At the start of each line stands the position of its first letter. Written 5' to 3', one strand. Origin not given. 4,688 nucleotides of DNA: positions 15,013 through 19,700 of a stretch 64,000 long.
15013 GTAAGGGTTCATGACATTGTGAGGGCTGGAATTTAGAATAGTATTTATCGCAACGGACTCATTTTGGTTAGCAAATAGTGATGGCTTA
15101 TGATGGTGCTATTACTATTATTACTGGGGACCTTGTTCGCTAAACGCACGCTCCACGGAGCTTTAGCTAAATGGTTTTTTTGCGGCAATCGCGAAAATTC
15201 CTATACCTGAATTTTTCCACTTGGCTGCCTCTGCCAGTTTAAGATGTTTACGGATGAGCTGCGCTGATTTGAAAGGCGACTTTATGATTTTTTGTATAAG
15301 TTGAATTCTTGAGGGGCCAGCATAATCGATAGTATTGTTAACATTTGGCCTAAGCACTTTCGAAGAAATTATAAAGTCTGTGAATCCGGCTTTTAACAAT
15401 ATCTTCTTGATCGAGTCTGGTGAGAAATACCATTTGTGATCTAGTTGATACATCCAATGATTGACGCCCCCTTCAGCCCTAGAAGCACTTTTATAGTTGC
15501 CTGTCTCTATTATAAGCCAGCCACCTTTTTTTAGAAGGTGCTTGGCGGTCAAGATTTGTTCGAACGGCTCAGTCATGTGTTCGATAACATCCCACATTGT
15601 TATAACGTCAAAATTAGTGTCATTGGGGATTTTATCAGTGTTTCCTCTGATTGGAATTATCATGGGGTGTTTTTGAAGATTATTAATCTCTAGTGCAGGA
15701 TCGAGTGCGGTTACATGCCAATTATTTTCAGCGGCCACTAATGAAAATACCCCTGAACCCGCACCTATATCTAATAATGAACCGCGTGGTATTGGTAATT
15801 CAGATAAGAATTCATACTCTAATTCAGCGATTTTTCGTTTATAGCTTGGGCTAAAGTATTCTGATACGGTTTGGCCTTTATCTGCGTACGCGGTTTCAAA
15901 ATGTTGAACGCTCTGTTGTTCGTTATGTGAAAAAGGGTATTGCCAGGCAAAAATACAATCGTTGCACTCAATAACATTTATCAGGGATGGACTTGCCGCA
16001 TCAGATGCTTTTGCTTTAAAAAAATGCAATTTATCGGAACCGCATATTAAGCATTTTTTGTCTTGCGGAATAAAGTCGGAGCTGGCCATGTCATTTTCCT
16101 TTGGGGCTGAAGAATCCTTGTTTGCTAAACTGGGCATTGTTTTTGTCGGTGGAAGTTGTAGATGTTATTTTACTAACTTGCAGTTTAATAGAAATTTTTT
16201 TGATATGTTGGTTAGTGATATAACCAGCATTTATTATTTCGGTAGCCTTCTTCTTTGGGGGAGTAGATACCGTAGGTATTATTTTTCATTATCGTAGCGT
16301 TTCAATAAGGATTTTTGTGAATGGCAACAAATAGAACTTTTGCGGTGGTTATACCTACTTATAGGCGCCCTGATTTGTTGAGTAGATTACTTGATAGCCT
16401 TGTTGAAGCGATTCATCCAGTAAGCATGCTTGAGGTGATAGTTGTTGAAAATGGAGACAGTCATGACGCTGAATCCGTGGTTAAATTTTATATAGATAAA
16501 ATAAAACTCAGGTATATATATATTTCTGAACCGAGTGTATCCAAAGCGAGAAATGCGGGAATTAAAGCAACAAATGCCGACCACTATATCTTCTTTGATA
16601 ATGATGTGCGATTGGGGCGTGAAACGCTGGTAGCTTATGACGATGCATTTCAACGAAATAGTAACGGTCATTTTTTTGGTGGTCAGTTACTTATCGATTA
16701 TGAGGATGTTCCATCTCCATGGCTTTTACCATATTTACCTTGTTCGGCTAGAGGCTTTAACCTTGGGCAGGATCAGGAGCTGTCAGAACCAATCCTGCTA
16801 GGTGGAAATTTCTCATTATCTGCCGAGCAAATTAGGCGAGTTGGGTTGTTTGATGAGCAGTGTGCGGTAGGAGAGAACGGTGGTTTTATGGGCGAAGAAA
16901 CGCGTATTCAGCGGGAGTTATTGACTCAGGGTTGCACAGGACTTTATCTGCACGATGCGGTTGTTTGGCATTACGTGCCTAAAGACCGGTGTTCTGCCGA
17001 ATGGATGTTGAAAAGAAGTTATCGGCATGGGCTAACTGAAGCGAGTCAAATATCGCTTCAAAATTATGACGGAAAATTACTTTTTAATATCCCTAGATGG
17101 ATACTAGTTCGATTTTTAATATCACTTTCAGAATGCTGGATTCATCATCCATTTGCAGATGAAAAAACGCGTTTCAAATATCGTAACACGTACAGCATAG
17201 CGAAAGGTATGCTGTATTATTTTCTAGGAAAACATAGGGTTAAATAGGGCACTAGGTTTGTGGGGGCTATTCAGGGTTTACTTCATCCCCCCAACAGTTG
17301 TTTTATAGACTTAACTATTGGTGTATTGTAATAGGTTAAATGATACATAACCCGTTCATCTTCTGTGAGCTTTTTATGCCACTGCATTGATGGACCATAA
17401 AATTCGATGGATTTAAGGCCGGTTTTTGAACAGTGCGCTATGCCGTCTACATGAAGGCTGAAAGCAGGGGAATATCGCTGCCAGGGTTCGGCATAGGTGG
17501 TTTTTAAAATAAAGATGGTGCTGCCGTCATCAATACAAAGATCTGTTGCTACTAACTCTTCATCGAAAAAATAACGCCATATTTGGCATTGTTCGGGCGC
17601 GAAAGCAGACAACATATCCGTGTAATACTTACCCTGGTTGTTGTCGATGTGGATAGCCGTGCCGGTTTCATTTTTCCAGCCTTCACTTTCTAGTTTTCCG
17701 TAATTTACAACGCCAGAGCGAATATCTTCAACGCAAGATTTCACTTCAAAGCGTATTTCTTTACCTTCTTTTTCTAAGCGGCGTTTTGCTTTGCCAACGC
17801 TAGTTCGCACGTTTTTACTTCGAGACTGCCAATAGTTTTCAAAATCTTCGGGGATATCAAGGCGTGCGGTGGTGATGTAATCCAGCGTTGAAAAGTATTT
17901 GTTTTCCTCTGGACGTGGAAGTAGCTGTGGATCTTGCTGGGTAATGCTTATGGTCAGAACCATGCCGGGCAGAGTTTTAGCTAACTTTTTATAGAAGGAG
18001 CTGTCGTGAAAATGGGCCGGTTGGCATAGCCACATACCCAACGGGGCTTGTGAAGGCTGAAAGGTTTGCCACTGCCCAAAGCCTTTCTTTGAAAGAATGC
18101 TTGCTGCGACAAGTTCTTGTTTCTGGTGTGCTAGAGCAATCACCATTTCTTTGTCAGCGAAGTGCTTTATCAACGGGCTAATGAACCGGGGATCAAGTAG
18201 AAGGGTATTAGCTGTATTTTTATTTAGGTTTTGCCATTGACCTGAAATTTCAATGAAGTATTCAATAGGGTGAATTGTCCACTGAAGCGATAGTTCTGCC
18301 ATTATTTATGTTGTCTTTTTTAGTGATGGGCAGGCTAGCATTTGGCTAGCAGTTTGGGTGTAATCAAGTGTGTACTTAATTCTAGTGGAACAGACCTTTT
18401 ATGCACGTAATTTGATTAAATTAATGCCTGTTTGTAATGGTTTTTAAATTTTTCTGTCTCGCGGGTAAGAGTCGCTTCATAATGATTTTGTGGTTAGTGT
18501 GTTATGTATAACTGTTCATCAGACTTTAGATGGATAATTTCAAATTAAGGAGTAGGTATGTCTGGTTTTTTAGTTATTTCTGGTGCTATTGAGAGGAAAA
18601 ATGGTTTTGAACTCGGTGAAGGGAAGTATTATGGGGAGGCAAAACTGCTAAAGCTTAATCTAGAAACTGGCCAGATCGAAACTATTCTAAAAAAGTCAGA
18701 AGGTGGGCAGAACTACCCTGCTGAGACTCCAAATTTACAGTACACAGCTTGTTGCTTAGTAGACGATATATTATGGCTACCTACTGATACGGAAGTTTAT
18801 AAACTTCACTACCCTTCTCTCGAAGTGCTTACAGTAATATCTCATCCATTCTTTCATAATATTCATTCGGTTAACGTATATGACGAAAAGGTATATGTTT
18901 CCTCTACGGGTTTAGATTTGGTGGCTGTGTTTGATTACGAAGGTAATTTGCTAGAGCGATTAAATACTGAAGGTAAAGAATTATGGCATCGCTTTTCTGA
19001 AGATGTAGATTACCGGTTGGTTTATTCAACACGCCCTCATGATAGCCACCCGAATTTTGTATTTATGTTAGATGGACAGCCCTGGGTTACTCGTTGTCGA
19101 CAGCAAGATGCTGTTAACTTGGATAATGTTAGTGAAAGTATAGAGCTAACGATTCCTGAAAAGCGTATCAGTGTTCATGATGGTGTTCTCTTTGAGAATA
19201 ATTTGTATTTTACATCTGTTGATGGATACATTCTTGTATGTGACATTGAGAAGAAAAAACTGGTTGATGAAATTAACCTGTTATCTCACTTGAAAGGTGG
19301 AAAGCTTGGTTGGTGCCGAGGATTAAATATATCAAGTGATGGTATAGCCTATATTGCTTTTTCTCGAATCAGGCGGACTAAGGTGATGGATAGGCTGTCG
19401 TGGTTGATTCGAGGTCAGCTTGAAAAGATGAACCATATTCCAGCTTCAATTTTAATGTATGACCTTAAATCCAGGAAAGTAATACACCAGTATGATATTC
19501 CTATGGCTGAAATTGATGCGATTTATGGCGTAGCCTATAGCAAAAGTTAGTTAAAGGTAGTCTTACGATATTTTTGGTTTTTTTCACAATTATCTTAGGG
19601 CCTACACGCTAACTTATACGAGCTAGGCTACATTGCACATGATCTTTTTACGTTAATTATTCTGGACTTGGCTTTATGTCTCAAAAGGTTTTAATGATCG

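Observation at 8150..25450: The exosortase-A-associated ACP / hydrolase 2 / hydrolase 1 / acyl ligase / PLP-decarboxylase module is present but split into two blocks ~12 kb apart on opposite strands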

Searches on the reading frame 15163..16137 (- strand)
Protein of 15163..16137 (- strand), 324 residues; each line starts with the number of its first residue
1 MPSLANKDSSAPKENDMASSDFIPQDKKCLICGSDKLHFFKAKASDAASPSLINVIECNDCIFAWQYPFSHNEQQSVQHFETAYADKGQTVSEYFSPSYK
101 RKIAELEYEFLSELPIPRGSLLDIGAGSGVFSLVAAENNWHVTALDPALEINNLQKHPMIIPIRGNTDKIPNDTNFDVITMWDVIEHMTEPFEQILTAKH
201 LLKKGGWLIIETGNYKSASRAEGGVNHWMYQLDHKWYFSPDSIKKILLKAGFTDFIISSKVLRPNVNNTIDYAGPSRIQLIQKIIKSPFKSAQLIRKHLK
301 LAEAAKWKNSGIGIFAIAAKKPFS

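Call 5: search_protein_families(library=ncbifam, proteins=[window:15163-16137:-], max_evalue=0.00001)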
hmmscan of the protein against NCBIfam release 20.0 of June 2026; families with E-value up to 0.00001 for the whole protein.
window:15163-16137:- (324 aa): 5 families
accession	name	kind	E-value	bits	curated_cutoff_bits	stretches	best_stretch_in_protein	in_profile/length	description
TIGR01983.1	UbiG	equivalog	6.1e-12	45.3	102.95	1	116-220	48-161/228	bifunctional 2-polyprenyl-6-hydroxyphenol methylase/3-demethylubiquinol 3-O-methyltransferase UbiG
TIGR00452.1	TIGR00452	equivalog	2.9e-07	29.6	275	1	120-254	120-264/316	tRNA 5-methoxyuridine(34)/uridine 5-oxyacetic acid(34) synthase CmoB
NF011650.0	PRK15068.1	equivalog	9.8e-07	27.9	209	1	120-257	125-273/324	tRNA 5-methoxyuridine(34)/uridine 5-oxyacetic acid(34) synthase CmoB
TIGR04345.1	ovoA_Cterm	equivalog_domain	1.5e-06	27.9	170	0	173-252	132-210/242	putative 4-mercaptohistidine N1-methyltransferase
NF045667.1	MTase_DVU1556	equivalog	8.8e-06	25.3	155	0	118-253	23-161/213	DVU_1556 family methyltransferase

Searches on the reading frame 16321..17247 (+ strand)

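Call 5: search_protein_families(library=ncbifam, proteins=[window:16321-17247:+], max_evalue=0.00001)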
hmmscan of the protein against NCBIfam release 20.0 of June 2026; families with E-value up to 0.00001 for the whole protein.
window:16321-17247:+ (308 aa): 8 families
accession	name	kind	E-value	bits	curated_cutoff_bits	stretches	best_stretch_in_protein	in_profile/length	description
NF041875.1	EPS_EpsD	equivalog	8.5e-20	71.4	370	1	8-240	2-227/325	exopolysaccharide biosynthesis glycosyltransferase EpsD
NF038302.1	EPS_HpsE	equivalog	1.4e-12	47.3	300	1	7-133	3-134/307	hormogonium polysaccharide biosynthesis glycosyltransferase HpsE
NF038299.1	EPS_HpsN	equivalog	4.4e-12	45.6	425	1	7-116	3-112/317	hormogonium polysaccharide biosynthesis glycosyltransferase HpsN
TIGR03965.1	mycofact_glyco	equivalog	3.9e-10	39.2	280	1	5-98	74-167/467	mycofactocin biosynthesis glycosyltransferase MftF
NF041394.1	GtaseAglG_Halo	equivalog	1.2e-08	34.6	440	1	9-239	5-237/304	glucosyl-dolichyl phosphate glucuronosyltransferase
NF007482.0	PRK10073.1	equivalog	2.7e-08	33.2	423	1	4-97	5-97/334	glycosyltransferase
TIGR03111.1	glyc2_xrt_Gpos1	hypoth_equivalog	2.8e-07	29.7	363.95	1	7-129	51-175/439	TIGR03111 family XrtG-associated glycosyltransferase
NF050050.1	ProtGlycPglI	equivalog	8.2e-06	25.4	500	1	7-123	4-120/306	GalNAc(5)-diNAcBac-PP-undecaprenol beta-1,3-glucosyltransferase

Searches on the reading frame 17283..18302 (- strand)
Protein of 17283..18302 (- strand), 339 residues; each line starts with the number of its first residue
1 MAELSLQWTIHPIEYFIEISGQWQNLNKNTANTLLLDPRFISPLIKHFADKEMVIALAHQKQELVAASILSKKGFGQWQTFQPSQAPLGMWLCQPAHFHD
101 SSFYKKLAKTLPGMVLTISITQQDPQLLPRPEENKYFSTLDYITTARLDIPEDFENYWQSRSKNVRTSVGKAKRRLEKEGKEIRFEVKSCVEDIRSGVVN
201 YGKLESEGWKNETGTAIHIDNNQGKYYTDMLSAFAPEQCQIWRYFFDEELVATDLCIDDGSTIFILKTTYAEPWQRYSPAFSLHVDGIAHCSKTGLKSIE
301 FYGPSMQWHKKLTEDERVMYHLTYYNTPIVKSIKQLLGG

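Call 5: search_protein_families(library=ncbifam, proteins=[window:17283-18302:-], max_evalue=0.00001)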
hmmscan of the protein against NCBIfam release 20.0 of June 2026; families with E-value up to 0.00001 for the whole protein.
window:17283-18302:- (339 aa): 1 family
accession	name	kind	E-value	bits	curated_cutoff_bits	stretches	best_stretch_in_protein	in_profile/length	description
NF047385.1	T4SS_GNAT_BspF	exception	1.5e-09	37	775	1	162-287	223-348/428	type IV secretion system effector crotonyl transferase BspF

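Call 10: search_protein_families(library=pfam, proteins=[window:17283-18302:-], max_evalue=0.01)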
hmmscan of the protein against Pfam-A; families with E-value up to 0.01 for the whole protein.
window:17283-18302:- (339 aa): 1 family
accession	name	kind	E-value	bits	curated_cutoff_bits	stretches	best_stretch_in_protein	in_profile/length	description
PF13480.13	Acetyltransf_6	-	1.1e-17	64.9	22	1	164-308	2-141/143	Acetyltransferase (GNAT) domain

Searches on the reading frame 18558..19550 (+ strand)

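Call 5: search_protein_families(library=ncbifam, proteins=[window:18558-19550:+], max_evalue=0.00001)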
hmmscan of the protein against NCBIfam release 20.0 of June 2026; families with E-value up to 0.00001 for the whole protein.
window:18558-19550:+ (330 aa): 0 families

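Call 10: search_protein_families(library=pfam, proteins=[window:18558-19550:+], max_evalue=0.01)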
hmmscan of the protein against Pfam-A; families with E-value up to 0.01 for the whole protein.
window:18558-19550:+ (330 aa): 1 family
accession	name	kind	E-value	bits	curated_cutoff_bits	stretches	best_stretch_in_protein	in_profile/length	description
PF16261.11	DUF4915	-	0.00025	20.9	35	1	211-326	204-305/316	Domain of unknown function (DUF4915)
